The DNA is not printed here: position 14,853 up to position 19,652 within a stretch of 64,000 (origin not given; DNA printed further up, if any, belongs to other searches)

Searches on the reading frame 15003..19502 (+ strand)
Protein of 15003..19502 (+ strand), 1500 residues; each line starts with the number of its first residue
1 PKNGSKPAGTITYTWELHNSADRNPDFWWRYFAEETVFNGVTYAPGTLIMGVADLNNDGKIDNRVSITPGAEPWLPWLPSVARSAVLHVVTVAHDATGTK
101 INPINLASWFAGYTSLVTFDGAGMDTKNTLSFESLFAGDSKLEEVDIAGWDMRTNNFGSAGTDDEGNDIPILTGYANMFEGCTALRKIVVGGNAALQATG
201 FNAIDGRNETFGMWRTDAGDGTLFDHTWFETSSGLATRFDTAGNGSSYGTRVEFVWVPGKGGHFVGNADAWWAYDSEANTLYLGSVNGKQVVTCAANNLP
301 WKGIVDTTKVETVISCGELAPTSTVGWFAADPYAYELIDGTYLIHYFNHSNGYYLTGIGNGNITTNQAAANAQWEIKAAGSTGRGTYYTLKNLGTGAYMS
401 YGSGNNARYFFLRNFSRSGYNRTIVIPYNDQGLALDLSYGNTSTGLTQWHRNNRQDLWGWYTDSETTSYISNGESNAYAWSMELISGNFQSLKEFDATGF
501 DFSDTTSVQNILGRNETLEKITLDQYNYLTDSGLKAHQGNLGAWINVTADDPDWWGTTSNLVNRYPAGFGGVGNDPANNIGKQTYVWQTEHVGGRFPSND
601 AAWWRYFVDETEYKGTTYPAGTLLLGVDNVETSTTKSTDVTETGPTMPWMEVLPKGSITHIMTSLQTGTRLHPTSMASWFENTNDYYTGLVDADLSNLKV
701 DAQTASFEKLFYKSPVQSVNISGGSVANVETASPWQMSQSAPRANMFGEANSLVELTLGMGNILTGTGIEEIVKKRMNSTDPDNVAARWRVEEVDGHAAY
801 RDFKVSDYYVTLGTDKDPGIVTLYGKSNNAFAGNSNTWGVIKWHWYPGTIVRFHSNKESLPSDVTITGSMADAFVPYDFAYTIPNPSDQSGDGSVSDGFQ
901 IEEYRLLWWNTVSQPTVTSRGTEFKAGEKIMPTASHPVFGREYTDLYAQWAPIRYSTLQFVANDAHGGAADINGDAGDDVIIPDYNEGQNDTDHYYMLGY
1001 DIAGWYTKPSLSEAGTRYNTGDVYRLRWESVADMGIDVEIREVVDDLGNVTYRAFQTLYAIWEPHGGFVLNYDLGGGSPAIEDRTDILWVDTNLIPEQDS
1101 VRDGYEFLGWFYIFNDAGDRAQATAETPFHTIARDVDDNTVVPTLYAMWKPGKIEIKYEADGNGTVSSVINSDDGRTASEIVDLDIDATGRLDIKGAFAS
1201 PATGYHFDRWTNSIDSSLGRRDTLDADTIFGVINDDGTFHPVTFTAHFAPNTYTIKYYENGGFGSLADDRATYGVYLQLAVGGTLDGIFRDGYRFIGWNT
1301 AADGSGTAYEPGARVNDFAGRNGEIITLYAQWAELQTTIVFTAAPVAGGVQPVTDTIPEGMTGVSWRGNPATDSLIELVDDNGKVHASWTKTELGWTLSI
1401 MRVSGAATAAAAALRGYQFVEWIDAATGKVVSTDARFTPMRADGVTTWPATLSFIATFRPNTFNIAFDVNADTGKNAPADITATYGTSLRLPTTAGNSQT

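Call 90: search_protein_families(library=pfam, proteins=[window:15003-19502:+], max_evalue=0.0001)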
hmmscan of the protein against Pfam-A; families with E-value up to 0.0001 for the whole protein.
window:15003-19502:+ (1500 aa): 1 family
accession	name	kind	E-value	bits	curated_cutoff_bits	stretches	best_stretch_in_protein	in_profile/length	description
PF09479.16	Flg_new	-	1.3e-10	41.7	27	1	1253-1316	1-55/65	Listeria-Bacteroides repeat domain (List_Bact_rpt)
